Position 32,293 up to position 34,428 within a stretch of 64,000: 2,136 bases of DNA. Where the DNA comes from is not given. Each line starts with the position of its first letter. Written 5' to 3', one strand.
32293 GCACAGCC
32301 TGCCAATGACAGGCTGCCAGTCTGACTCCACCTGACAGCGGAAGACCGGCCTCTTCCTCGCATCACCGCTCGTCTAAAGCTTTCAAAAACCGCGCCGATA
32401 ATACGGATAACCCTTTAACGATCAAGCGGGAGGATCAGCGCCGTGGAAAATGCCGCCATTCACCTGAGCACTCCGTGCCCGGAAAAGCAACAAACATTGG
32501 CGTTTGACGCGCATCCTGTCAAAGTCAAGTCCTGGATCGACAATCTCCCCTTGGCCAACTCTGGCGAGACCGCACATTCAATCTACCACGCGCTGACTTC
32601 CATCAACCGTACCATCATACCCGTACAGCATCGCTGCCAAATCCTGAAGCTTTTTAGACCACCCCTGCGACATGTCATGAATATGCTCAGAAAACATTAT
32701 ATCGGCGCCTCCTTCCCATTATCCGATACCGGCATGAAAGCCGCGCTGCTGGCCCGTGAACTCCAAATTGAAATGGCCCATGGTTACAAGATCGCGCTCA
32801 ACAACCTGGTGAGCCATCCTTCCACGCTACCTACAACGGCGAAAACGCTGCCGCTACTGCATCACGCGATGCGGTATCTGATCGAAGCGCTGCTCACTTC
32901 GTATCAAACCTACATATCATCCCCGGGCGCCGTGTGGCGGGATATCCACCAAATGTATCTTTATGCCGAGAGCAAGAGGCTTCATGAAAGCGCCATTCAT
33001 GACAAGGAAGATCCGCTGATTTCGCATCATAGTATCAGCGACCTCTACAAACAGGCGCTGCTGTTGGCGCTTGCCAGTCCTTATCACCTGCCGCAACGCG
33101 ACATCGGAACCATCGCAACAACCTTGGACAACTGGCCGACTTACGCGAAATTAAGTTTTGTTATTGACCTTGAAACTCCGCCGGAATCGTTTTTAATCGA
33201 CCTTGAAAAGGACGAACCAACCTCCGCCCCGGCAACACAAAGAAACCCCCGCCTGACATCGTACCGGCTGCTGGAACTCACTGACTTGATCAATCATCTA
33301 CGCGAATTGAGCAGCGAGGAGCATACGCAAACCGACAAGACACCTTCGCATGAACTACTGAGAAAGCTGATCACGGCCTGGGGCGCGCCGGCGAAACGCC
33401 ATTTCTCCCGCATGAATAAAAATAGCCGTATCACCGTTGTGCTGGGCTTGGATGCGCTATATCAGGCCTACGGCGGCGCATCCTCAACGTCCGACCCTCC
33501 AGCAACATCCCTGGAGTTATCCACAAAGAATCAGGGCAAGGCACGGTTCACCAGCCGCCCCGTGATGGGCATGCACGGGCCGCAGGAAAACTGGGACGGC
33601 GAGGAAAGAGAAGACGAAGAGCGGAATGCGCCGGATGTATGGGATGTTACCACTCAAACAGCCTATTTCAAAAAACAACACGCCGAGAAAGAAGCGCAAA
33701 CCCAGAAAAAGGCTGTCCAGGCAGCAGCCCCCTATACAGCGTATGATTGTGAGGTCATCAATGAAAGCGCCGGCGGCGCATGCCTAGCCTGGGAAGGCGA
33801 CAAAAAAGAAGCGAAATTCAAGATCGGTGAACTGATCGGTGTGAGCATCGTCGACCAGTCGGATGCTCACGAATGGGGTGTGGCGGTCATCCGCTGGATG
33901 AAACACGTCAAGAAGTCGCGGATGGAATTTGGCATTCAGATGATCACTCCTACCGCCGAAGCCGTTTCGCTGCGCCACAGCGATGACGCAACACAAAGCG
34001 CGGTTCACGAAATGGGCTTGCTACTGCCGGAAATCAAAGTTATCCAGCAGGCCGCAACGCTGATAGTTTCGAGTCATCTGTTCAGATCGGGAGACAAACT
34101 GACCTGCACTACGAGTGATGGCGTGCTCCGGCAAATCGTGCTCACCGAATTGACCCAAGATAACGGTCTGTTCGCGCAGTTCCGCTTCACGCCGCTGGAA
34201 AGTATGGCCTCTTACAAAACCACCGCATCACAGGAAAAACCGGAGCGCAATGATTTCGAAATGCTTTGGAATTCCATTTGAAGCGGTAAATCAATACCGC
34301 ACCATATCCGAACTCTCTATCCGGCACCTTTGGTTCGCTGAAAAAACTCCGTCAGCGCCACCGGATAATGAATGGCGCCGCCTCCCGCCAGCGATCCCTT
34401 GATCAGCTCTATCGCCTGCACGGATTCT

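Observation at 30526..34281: Tandem pair of diverged ~600-aa paralogs with a cryptic C-terminal PilZ-like domain lacking the RxxxR c-di-GMP motif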

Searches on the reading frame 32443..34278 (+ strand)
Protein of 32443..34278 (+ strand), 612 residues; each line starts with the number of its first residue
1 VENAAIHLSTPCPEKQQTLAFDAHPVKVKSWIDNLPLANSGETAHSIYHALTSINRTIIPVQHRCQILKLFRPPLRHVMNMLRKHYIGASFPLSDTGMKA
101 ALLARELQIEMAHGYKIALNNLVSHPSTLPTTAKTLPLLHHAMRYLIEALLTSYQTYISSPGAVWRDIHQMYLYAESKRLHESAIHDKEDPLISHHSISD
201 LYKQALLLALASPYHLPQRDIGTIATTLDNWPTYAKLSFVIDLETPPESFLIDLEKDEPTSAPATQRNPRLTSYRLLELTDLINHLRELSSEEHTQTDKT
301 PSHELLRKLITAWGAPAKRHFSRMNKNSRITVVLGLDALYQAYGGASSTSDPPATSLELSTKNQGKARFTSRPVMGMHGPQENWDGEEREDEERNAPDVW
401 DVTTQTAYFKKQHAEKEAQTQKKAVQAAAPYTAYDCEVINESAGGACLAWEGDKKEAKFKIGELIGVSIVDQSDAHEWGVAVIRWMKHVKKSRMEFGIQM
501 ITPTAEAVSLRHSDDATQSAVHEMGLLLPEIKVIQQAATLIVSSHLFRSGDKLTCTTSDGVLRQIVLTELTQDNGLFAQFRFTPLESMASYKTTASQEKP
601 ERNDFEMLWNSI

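Call 4: search_protein_families(library=pfam, proteins=[window:32443-34278:+], max_evalue=10)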
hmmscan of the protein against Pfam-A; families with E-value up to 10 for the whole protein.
window:32443-34278:+ (612 aa): 2 families
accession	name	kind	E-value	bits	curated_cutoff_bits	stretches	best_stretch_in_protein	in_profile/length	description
PF08597.15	eIF3_subunit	-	0.037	14.4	28.9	1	382-428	24-66/250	Translation initiation factor eIF3 subunit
PF07238.19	PilZ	-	0.051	14.4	22.5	1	433-506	22-91/102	PilZ domain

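Call 5: search_protein_families(library=ncbifam, proteins=[window:32443-34278:+], max_evalue=10)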
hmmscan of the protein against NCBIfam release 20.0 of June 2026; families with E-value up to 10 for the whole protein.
window:32443-34278:+ (612 aa): 0 families

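Call 6: find_homologous_proteins(query=window:32443-34278:+)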
Query window:32443-34278:+ (612 aa): 90 proteins with E <= 0.001 among 8000 candidates.
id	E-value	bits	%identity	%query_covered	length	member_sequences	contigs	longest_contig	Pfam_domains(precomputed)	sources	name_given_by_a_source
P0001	0.0e+0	1392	100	100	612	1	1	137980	PF27125.1,PF27104.1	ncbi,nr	ncbi:MAG: hypothetical protein IDH49_00995 [Gammaproteobacteria bacterium]|nr:hypothetical protein [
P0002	0.0e+0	1149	83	100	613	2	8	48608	PF27125.1,PF27104.1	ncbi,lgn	ncbi:MAG: hypothetical protein ACOY4D_09940 [Pseudomonadota bacterium]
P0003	0.0e+0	1141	83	100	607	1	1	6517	PF27125.1,PF27104.1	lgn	-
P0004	1.0e-279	947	69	100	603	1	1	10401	PF27125.1,PF27104.1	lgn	-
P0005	9.5e-199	680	54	99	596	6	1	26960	PF27125.1,PF27104.1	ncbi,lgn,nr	ncbi:MAG: hypothetical protein HYX62_00685 [Gammaproteobacteria bacterium]|nr:hypothetical protein [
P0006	2.1e-195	669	53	99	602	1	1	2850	PF27125.1,PF27104.1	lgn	-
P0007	5.7e-193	661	51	99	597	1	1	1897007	PF27125.1,PF27104.1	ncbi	ncbi:MAG: hypothetical protein M3A44_13970 [Gammaproteobacteria bacterium]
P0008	2.9e-191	655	52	99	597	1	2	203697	PF27125.1,PF27104.1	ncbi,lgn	-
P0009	1.1e-185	637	52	95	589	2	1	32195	PF27125.1,PF27104.1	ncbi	-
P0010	3.0e-182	625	51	99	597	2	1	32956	PF27125.1,PF27104.1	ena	-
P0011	5.1e-151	522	42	99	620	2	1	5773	PF27125.1,PF27104.1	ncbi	-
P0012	3.9e-139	483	42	99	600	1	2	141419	PF27125.1,PF27104.1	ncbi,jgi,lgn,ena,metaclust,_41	metaclust:\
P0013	2.1e-137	477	40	99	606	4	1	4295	PF27125.1,PF27104.1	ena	-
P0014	1.0e-135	472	41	100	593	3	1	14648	PF27125.1,PF27104.1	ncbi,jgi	jgi:hypothetical protein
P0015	2.0e-134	467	42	100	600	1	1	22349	PF27125.1,PF27104.1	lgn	-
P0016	3.6e-133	463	41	100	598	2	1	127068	PF27125.1,PF27104.1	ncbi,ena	-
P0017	6.0e-128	446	39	99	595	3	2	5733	PF27125.1,PF27104.1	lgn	-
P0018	1.8e-127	445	40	100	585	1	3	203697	PF27125.1,PF27104.1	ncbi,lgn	-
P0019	1.8e-125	438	46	56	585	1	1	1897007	PF27125.1,PF27104.1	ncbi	ncbi:MAG: hypothetical protein M3A44_13965 [Gammaproteobacteria bacterium]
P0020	1.9e-125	438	40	100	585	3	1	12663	PF27125.1,PF27104.1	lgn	-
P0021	9.6e-125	435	40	100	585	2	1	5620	PF27125.1,PF27104.1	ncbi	-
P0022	1.4e-124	435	40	100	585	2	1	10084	PF27125.1,PF27104.1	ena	-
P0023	1.0e-121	426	38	100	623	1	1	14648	PF27125.1,PF27104.1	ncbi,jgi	jgi:hypothetical protein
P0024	8.1e-120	419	38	100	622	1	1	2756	PF27125.1,PF27104.1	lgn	-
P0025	1.0e-119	419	38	100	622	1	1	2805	PF27125.1,PF27104.1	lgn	-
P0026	5.6e-119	416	39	100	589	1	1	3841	PF27125.1,PF27104.1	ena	-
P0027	2.8e-117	411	38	100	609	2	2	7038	PF27125.1,PF27104.1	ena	-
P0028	3.1e-117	411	39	100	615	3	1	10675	PF27125.1,PF27104.1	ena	-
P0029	3.4e-117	411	38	100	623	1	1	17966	PF27125.1,PF27104.1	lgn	-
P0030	2.0e-115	405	38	100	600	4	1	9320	PF27125.1,PF27104.1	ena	-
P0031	6.5e-115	403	38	100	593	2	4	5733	PF27125.1,PF27104.1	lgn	-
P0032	7.0e-114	400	37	100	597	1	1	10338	PF27125.1,PF27104.1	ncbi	-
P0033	9.4e-114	399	36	100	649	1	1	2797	PF27125.1,PF27104.1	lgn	-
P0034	2.1e-113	398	38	100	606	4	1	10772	PF27125.1,PF27104.1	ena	-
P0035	3.9e-112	394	37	100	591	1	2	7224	PF27125.1,PF27104.1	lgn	-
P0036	2.7e-89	318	31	99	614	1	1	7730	PF27125.1,PF27104.1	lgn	-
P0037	2.5e-84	302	33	97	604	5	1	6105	PF27125.1,PF27104.1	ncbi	-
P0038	3.2e-84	302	32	99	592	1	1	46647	PF27125.1,PF27104.1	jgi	jgi:hypothetical protein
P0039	2.6e-83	299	32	99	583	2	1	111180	PF27125.1,PF27104.1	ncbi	-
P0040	2.7e-83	299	32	99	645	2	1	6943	PF27125.1,PF27104.1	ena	-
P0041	1.5e-82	296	32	94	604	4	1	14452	PF27125.1,PF27104.1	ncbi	-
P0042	9.8e-82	293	33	94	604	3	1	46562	PF27125.1,PF27104.1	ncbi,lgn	-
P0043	9.2e-79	284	32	95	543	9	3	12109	PF27125.1,PF27104.1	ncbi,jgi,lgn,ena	-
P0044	5.7e-74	268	30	97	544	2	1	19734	PF27125.1,PF27104.1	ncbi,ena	ncbi:MAG: hypothetical protein AABZ84_02840 [Pseudomonadota bacterium]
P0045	1.4e-73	267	31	92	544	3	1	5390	PF27125.1,PF27104.1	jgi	-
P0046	2.5e-71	259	30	97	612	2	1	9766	PF27125.1,PF27104.1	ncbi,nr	ncbi:MAG: hypothetical protein OQK58_02755 [Gammaproteobacteria bacterium]|nr:hypothetical protein [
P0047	1.4e-70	257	30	97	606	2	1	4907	PF27125.1,PF27104.1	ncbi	-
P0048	5.3e-68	248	28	91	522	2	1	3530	PF27125.1,PF27104.1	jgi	jgi:hypothetical protein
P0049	1.1e-67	247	31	95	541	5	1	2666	PF27125.1,PF27104.1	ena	-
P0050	1.8e-67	246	28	94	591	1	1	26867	PF27125.1,PF27104.1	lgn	-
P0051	2.2e-67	246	29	99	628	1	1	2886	PF27125.1,PF27104.1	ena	-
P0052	6.0e-67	245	29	92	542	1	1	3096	PF27125.1,PF27104.1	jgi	jgi:hypothetical protein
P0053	1.3e-66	244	34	54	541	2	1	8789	PF27125.1,PF27104.1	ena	-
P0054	2.6e-66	243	31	92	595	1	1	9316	PF27125.1,PF27104.1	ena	-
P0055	4.4e-66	242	30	94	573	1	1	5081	PF27125.1,PF27104.1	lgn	-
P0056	4.7e-66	242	31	91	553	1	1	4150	PF27125.1,PF27104.1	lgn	-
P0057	5.5e-66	241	29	91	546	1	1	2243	PF27125.1,PF27104.1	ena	-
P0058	6.5e-63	231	29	97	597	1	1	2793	PF27125.1,PF27104.1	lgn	-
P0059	2.3e-61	226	30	92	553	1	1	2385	PF27125.1,PF27104.1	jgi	jgi:hypothetical protein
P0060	4.2e-61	225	29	91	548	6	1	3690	PF27125.1,PF27104.1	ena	-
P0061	1.2e-60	224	28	94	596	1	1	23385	PF27125.1,PF27104.1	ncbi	-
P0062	2.1e-60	223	31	91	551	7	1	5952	PF27125.1,PF27104.1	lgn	-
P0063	9.7e-60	221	34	51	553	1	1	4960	PF27125.1,PF27104.1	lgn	-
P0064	1.4e-59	220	30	95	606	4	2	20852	PF27125.1,PF27104.1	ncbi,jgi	ncbi:MAG: hypothetical protein PVG22_02320 [Chromatiales bacterium]|jgi:hypothetical protein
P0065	2.2e-54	203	28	96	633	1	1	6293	PF27125.1,PF27104.1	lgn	-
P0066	3.3e-54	203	32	52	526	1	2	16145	PF27125.1,PF27104.1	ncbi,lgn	-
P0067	9.5e-53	198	27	95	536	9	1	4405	PF27125.1,PF27104.1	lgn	-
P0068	6.1e-52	195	29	92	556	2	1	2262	PF27125.1,PF27104.1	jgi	jgi:hypothetical protein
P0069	1.4e-51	194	30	57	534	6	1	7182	PF27125.1,PF27104.1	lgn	-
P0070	4.0e-51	192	30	55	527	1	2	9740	PF27125.1,PF27104.1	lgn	-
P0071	8.6e-50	188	31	51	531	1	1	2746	PF27125.1,PF27104.1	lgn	-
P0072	1.7e-48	184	26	89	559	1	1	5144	PF27125.1,PF27104.1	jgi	jgi:hypothetical protein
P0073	4.6e-48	182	25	94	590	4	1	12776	PF27125.1,PF27104.1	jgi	jgi:hypothetical protein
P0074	9.5e-48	181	28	58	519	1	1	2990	PF27125.1,PF27104.1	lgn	-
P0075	4.9e-47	179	29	51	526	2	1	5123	PF27125.1,PF27104.1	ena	-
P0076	2.3e-46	177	27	92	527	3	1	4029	PF27125.1,PF27104.1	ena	-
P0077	4.4e-43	166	28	94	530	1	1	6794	PF27125.1,PF27104.1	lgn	-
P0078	1.4e-42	164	25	99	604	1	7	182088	PF27125.1,PF27104.1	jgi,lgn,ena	-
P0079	1.9e-29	121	26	54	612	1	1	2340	PF27104.1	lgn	-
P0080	3.4e-28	117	24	51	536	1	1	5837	PF27125.1,PF27104.1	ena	-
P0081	8.8e-25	105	22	55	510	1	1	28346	PF27125.1,PF27104.1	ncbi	ncbi:MAG: hypothetical protein ABIS17_07895 [Casimicrobiaceae bacterium]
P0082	1.3e-24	105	24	95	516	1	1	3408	PF27125.1,PF27104.1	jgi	jgi:hypothetical protein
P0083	4.8e-24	103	24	52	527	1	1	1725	PF27125.1,PF27104.1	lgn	-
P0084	1.0e-21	95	26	59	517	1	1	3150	PF27125.1,PF27104.1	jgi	jgi:hypothetical protein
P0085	4.4e-21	93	22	55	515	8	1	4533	PF27104.1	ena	-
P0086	6.3e-21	93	24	77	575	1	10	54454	PF27104.1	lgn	-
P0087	1.5e-20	91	23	54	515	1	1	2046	PF27104.1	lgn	-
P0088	2.2e-20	91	22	87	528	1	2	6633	PF27125.1,PF27104.1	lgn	-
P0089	4.7e-19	87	27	37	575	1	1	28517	PF27104.1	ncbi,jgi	-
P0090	2.9e-16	77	23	82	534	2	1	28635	PF27125.1,PF27104.1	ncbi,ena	-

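Call 12: search_solved_structures(query=window:32443-34278:+, max_evalue=10, show_alignments=2)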
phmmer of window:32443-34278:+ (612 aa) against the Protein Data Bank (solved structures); distinct sequences matched with E-value up to 10: 1.
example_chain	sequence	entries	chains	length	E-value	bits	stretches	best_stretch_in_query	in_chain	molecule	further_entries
3ddd_A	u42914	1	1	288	0.34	12.6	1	190-261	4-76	Putative Acetyltransferase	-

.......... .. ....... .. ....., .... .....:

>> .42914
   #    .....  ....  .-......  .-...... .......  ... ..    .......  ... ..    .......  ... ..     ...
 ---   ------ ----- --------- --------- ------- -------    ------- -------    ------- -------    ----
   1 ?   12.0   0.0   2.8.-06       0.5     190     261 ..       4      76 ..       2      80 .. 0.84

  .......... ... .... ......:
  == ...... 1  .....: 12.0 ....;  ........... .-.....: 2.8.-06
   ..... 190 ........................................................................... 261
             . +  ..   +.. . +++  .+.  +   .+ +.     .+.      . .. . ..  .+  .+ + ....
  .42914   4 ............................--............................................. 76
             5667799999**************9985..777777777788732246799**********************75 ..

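Call 18: find_homologous_proteins(query=A1, max_evalue=0.001)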
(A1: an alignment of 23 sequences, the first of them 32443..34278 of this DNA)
Query A1 (23 sequences) (612 aa, profile of the alignment): 87 proteins with E <= 0.001 among 8000 candidates.
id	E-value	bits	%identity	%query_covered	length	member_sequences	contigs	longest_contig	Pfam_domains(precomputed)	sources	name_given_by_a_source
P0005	9.6e-222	756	54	99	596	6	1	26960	PF27125.1,PF27104.1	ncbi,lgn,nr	ncbi:MAG: hypothetical protein HYX62_00685 [Gammaproteobacteria bacterium]|nr:hypothetical protein [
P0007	4.7e-221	753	51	99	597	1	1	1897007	PF27125.1,PF27104.1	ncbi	ncbi:MAG: hypothetical protein M3A44_13970 [Gammaproteobacteria bacterium]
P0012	4.9e-220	750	42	99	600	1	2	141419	PF27125.1,PF27104.1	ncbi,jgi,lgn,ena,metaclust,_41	metaclust:\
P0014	7.7e-220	749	41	100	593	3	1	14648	PF27125.1,PF27104.1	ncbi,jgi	jgi:hypothetical protein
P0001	3.7e-219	747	100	100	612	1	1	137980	PF27125.1,PF27104.1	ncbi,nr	ncbi:MAG: hypothetical protein IDH49_00995 [Gammaproteobacteria bacterium]|nr:hypothetical protein [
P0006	5.5e-219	747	53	99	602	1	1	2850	PF27125.1,PF27104.1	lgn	-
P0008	1.2e-217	742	52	99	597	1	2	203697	PF27125.1,PF27104.1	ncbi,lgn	-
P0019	6.8e-215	733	46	56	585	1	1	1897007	PF27125.1,PF27104.1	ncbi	ncbi:MAG: hypothetical protein M3A44_13965 [Gammaproteobacteria bacterium]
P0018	5.9e-214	730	40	100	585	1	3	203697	PF27125.1,PF27104.1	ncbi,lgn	-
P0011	1.5e-212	725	42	99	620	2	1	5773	PF27125.1,PF27104.1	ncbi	-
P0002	2.2e-212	725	83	100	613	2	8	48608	PF27125.1,PF27104.1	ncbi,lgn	ncbi:MAG: hypothetical protein ACOY4D_09940 [Pseudomonadota bacterium]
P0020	4.7e-211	720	40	100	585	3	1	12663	PF27125.1,PF27104.1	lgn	-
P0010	6.0e-211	720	51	99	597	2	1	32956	PF27125.1,PF27104.1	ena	-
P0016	7.5e-209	713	41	100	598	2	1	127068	PF27125.1,PF27104.1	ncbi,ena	-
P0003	8.1e-209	713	83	100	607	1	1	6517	PF27125.1,PF27104.1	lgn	-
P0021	1.7e-208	712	40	100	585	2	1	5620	PF27125.1,PF27104.1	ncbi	-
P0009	2.3e-208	712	52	95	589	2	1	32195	PF27125.1,PF27104.1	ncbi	-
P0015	6.4e-208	710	42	100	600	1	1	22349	PF27125.1,PF27104.1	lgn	-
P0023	1.1e-206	706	38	100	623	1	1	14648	PF27125.1,PF27104.1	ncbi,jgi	jgi:hypothetical protein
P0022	2.3e-206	705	40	100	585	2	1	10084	PF27125.1,PF27104.1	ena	-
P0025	4.2e-206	704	38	100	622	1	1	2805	PF27125.1,PF27104.1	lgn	-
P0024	1.4e-205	702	38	100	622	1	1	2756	PF27125.1,PF27104.1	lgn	-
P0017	2.6e-205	701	39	99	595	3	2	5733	PF27125.1,PF27104.1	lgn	-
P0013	1.1e-203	696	40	99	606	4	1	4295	PF27125.1,PF27104.1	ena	-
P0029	6.2e-203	694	38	100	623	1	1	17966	PF27125.1,PF27104.1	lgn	-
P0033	3.5e-201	688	36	100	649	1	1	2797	PF27125.1,PF27104.1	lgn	-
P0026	1.2e-199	683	39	100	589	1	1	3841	PF27125.1,PF27104.1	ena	-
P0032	1.4e-199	683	37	100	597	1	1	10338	PF27125.1,PF27104.1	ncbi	-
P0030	1.6e-199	682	38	100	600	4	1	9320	PF27125.1,PF27104.1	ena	-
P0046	2.2e-199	682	30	97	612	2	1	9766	PF27125.1,PF27104.1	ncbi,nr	ncbi:MAG: hypothetical protein OQK58_02755 [Gammaproteobacteria bacterium]|nr:hypothetical protein [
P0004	8.4e-198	677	69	100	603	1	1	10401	PF27125.1,PF27104.1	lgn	-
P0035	1.6e-197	676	37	100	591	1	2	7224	PF27125.1,PF27104.1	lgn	-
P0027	1.6e-197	676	38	100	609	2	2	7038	PF27125.1,PF27104.1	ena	-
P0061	5.2e-197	674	28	94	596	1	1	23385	PF27125.1,PF27104.1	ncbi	-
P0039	1.1e-196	673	32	99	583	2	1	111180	PF27125.1,PF27104.1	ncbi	-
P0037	5.2e-196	671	33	97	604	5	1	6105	PF27125.1,PF27104.1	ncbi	-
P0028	8.9e-195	667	39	100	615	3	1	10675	PF27125.1,PF27104.1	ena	-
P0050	3.2e-193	662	28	94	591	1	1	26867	PF27125.1,PF27104.1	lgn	-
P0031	1.3e-192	660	38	100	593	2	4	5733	PF27125.1,PF27104.1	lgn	-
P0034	3.3e-191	655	38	100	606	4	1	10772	PF27125.1,PF27104.1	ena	-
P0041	1.3e-187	643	32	94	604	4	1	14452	PF27125.1,PF27104.1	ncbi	-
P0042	1.9e-184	633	33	94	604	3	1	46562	PF27125.1,PF27104.1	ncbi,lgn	-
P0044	7.8e-181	621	30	97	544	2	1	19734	PF27125.1,PF27104.1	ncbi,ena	ncbi:MAG: hypothetical protein AABZ84_02840 [Pseudomonadota bacterium]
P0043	3.0e-177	609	32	95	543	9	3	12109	PF27125.1,PF27104.1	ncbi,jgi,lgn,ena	-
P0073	4.6e-172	592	25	94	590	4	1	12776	PF27125.1,PF27104.1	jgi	jgi:hypothetical protein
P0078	4.1e-170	585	25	99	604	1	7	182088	PF27125.1,PF27104.1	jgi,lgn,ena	-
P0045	3.6e-163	562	31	92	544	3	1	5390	PF27125.1,PF27104.1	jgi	-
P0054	1.7e-162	560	31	92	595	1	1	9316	PF27125.1,PF27104.1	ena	-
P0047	2.5e-159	550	30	97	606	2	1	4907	PF27125.1,PF27104.1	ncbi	-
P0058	2.5e-155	536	29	97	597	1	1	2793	PF27125.1,PF27104.1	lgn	-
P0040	5.8e-155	535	32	99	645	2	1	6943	PF27125.1,PF27104.1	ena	-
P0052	1.2e-150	521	29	92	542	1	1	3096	PF27125.1,PF27104.1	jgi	jgi:hypothetical protein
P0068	6.6e-150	518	29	92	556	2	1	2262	PF27125.1,PF27104.1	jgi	jgi:hypothetical protein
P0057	5.1e-148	512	29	91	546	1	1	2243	PF27125.1,PF27104.1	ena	-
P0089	2.5e-147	510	27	37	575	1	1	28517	PF27104.1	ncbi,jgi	-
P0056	7.9e-147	508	31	91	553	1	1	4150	PF27125.1,PF27104.1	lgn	-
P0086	8.0e-147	508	24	77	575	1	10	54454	PF27104.1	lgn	-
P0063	2.1e-144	500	34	51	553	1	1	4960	PF27125.1,PF27104.1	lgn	-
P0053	5.3e-142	492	34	54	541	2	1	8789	PF27125.1,PF27104.1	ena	-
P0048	1.7e-140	487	28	91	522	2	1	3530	PF27125.1,PF27104.1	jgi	jgi:hypothetical protein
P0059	5.8e-140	486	30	92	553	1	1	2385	PF27125.1,PF27104.1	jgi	jgi:hypothetical protein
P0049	5.9e-140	486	31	95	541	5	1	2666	PF27125.1,PF27104.1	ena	-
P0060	4.5e-139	483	29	91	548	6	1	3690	PF27125.1,PF27104.1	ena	-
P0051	1.8e-136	474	29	99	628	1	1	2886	PF27125.1,PF27104.1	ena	-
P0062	3.7e-133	463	31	91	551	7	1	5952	PF27125.1,PF27104.1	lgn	-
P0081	2.3e-131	457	22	55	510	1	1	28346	PF27125.1,PF27104.1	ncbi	ncbi:MAG: hypothetical protein ABIS17_07895 [Casimicrobiaceae bacterium]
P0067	5.1e-131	456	27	95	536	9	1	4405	PF27125.1,PF27104.1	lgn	-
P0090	4.0e-130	453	23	82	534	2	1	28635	PF27125.1,PF27104.1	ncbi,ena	-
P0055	1.4e-125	438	30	94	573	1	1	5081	PF27125.1,PF27104.1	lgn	-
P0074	1.6e-119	418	28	58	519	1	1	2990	PF27125.1,PF27104.1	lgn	-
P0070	4.4e-116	407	30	55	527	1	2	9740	PF27125.1,PF27104.1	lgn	-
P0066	7.6e-116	406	32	52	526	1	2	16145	PF27125.1,PF27104.1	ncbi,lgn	-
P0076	4.0e-115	404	27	92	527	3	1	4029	PF27125.1,PF27104.1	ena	-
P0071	7.8e-115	403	31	51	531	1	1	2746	PF27125.1,PF27104.1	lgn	-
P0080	9.4e-113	396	24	51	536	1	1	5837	PF27125.1,PF27104.1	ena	-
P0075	1.1e-109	386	29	51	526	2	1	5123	PF27125.1,PF27104.1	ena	-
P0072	1.0e-104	369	26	89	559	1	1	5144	PF27125.1,PF27104.1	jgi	jgi:hypothetical protein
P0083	3.7e-101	358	24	52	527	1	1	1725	PF27125.1,PF27104.1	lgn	-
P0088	2.1e-95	338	22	87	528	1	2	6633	PF27125.1,PF27104.1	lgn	-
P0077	2.5e-95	338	28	94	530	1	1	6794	PF27125.1,PF27104.1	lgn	-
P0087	4.7e-94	334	23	54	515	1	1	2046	PF27104.1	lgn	-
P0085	4.4e-90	321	22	55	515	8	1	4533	PF27104.1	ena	-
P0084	1.2e-81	293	26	59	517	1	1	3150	PF27125.1,PF27104.1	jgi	jgi:hypothetical protein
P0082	8.6e-80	287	24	95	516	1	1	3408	PF27125.1,PF27104.1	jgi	jgi:hypothetical protein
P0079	4.9e-73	265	26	54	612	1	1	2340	PF27104.1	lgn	-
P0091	2.6e-14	71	-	-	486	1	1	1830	PF27104.1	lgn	-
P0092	1.9e-13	68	-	-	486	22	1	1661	PF27104.1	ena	-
